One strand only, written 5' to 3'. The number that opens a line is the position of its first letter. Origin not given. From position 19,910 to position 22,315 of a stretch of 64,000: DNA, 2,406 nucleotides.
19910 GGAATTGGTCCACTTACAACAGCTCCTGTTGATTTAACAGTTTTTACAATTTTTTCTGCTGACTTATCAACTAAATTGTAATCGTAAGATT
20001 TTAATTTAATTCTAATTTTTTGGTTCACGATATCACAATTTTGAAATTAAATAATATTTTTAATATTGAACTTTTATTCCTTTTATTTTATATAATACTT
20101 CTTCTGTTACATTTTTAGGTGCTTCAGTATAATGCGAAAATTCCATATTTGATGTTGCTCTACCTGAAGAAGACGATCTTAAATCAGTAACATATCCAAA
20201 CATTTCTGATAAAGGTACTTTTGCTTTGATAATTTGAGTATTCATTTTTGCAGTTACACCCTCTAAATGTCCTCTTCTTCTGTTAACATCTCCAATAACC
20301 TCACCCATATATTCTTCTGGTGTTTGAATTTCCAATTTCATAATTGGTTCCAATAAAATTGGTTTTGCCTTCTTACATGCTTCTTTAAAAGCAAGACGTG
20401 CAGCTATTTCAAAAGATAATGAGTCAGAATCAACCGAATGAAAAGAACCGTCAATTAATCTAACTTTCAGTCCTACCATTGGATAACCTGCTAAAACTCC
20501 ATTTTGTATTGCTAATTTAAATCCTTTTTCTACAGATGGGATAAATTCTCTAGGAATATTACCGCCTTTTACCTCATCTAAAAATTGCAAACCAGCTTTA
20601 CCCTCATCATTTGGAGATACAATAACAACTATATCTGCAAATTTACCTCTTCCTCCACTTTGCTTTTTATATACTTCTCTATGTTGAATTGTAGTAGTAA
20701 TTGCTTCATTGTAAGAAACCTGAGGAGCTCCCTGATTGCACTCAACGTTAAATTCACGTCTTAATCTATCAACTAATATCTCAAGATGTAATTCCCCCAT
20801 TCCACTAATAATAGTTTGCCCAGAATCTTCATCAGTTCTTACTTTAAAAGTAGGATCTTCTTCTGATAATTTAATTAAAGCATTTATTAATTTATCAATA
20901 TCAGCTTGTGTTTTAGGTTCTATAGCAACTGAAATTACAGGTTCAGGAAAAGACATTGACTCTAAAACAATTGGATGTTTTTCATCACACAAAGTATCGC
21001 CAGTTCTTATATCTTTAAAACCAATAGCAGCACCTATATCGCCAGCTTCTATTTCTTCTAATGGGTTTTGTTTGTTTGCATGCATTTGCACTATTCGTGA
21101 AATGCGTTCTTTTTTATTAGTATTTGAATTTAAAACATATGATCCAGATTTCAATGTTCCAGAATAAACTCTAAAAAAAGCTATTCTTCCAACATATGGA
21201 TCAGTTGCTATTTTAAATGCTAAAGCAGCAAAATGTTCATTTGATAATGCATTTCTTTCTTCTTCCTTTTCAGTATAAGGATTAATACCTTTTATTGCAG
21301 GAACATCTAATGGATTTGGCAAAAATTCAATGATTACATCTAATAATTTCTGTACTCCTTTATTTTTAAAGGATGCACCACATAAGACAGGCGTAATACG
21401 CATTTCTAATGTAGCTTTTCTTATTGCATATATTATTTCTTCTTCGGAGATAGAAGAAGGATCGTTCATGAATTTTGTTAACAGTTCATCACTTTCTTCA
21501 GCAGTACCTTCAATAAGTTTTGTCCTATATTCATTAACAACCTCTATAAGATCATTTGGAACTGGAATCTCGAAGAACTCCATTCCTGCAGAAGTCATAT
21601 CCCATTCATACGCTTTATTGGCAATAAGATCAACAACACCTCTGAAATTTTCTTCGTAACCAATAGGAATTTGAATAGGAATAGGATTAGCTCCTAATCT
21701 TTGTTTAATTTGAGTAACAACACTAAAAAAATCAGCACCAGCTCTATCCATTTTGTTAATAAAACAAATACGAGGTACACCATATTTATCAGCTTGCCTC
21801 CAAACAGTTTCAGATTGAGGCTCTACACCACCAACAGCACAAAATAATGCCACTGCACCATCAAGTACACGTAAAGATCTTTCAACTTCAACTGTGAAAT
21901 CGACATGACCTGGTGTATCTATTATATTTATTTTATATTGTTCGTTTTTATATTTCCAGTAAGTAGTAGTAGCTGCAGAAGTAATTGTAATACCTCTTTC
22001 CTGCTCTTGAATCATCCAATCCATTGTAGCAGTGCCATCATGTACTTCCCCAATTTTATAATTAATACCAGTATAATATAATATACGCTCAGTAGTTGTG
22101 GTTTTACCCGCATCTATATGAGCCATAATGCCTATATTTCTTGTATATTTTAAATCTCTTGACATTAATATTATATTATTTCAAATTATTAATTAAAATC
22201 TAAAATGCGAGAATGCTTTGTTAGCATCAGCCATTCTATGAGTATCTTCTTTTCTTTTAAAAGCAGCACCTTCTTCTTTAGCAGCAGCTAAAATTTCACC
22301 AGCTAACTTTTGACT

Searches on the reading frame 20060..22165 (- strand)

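Call 82: search_protein_families(library=pfam, proteins=[window:20060-22165:-], max_evalue=0.00001)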
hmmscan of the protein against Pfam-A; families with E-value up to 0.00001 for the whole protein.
window:20060-22165:- (701 aa): 7 families
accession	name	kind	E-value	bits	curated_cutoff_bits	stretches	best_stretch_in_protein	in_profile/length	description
PF00009.33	GTP_EFTU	-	4.3e-64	216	26.5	1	8-283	3-187/188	Elongation factor Tu GTP binding domain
PF03764.24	EFG_IV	-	7.1e-42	142.5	24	1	481-601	1-121/121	Elongation factor G, domain IV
PF14492.12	EFG_III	-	3.5e-32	110.7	27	1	406-478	1-73/75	Elongation Factor G, domain III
PF00679.30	EFG_C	-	3.6e-29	101.1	27.9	1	604-689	2-88/89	Elongation factor G C-terminus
PF03144.31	GTP_EFTU_D2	-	1.6e-20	73.8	30.3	1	326-393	1-73/73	Elongation factor Tu domain 2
PF22042.2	EF-G_D2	-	4.2e-19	68.9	27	1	312-394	2-83/84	Elongation factor G domain 2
PF16658.11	RF3_C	-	3.6e-06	27.3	40.1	1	415-494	15-94/132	Class II release factor RF3, C-terminal domain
